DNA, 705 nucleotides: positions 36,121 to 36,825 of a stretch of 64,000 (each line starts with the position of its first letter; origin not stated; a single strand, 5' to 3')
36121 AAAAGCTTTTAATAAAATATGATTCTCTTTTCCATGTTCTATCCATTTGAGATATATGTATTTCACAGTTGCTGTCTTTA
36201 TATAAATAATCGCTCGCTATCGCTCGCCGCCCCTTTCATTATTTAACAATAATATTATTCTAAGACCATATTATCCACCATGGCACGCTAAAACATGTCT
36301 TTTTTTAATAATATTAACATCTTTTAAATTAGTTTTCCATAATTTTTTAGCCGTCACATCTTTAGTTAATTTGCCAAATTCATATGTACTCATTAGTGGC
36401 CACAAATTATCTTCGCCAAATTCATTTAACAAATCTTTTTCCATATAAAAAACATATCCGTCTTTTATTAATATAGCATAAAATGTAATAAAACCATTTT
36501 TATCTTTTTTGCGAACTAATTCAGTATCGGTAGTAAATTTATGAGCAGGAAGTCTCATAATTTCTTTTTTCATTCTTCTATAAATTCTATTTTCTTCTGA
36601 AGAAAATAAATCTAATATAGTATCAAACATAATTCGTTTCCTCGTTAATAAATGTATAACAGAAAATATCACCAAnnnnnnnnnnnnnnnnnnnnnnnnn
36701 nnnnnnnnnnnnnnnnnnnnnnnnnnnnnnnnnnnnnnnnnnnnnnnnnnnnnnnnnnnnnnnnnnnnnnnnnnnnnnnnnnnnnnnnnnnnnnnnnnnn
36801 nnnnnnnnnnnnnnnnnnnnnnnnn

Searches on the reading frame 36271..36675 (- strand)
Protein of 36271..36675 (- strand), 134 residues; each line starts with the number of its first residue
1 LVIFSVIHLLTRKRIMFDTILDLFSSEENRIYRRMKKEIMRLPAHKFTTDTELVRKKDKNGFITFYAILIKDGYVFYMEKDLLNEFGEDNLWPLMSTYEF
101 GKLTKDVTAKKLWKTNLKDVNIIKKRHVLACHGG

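Call 30: search_protein_families(library=pfam, proteins=[window:36271-36675:-], max_evalue=0.01)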
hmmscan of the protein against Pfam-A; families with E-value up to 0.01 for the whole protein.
window:36271-36675:- (134 aa): 0 families

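Call 31: search_protein_families(library=phrogs, proteins=[window:36271-36675:-], max_evalue=0.001)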
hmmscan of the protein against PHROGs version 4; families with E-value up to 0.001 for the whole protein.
window:36271-36675:- (134 aa): 0 families

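Call 47: find_related_loci(query=window:36271-36675:-, collection=viral_contigs, flank=4000)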
Query window:36271-36675:- (134 aa) in viral_contigs; peptide patterns used: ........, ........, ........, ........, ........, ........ (x = any residue, [..] = any of these).
24 stretches matched a pattern; 8 encode a relative of the query (tblastn E <= 1e-3); 8 distinct loci.
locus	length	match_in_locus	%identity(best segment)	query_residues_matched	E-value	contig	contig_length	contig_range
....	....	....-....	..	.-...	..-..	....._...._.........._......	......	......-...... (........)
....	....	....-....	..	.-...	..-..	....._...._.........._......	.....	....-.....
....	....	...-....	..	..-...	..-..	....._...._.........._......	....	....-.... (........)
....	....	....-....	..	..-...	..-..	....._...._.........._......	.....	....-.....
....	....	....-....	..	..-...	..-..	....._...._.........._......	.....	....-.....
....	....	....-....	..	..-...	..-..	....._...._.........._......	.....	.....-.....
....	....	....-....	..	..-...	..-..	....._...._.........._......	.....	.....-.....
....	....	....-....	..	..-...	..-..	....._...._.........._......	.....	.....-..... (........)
